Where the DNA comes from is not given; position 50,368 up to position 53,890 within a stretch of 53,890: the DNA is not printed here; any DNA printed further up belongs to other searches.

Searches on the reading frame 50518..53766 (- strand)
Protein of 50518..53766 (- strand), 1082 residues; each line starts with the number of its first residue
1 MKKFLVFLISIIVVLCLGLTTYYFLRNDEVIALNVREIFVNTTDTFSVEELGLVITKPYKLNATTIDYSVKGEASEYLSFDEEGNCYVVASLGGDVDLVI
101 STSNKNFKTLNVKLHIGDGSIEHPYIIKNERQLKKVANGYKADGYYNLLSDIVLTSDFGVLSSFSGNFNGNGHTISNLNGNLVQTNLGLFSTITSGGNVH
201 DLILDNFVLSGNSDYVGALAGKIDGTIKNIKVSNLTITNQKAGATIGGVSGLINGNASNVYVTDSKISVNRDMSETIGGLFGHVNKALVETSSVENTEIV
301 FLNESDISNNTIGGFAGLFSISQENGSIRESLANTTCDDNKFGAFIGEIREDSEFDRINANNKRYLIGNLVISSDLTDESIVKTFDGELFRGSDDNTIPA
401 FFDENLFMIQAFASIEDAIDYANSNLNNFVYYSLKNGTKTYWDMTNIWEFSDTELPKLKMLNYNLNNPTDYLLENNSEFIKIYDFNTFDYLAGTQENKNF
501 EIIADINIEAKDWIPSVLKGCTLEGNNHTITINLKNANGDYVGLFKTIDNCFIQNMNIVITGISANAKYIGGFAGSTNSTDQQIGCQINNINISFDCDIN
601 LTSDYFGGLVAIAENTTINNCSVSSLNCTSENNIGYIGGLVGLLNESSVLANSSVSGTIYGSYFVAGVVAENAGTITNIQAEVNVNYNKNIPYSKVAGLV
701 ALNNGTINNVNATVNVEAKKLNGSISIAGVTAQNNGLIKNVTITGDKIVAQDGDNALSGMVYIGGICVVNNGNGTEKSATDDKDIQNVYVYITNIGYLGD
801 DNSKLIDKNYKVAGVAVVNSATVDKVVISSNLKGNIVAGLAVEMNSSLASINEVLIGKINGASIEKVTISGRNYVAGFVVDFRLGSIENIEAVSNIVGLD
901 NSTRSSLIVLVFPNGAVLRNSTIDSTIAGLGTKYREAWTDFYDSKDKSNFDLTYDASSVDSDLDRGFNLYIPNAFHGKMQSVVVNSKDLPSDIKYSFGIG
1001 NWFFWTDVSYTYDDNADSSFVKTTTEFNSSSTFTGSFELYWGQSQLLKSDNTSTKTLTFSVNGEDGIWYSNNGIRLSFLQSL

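Call 8: search_protein_families(library=pfam, proteins=[window:50518-53766:-], max_evalue=0.001)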
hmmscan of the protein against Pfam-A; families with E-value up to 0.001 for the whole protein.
window:50518-53766:- (1082 aa): 1 family
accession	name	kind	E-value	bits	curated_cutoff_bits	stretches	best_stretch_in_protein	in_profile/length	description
PF07581.17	Glug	-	3.1e-05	24.5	20.5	0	635-659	3-27/28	The GLUG motif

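Call 17: search_protein_families(library=phrogs, proteins=[window:50518-53766:-], max_evalue=0.01)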
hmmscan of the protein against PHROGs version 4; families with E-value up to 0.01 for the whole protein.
window:50518-53766:- (1082 aa): 0 families
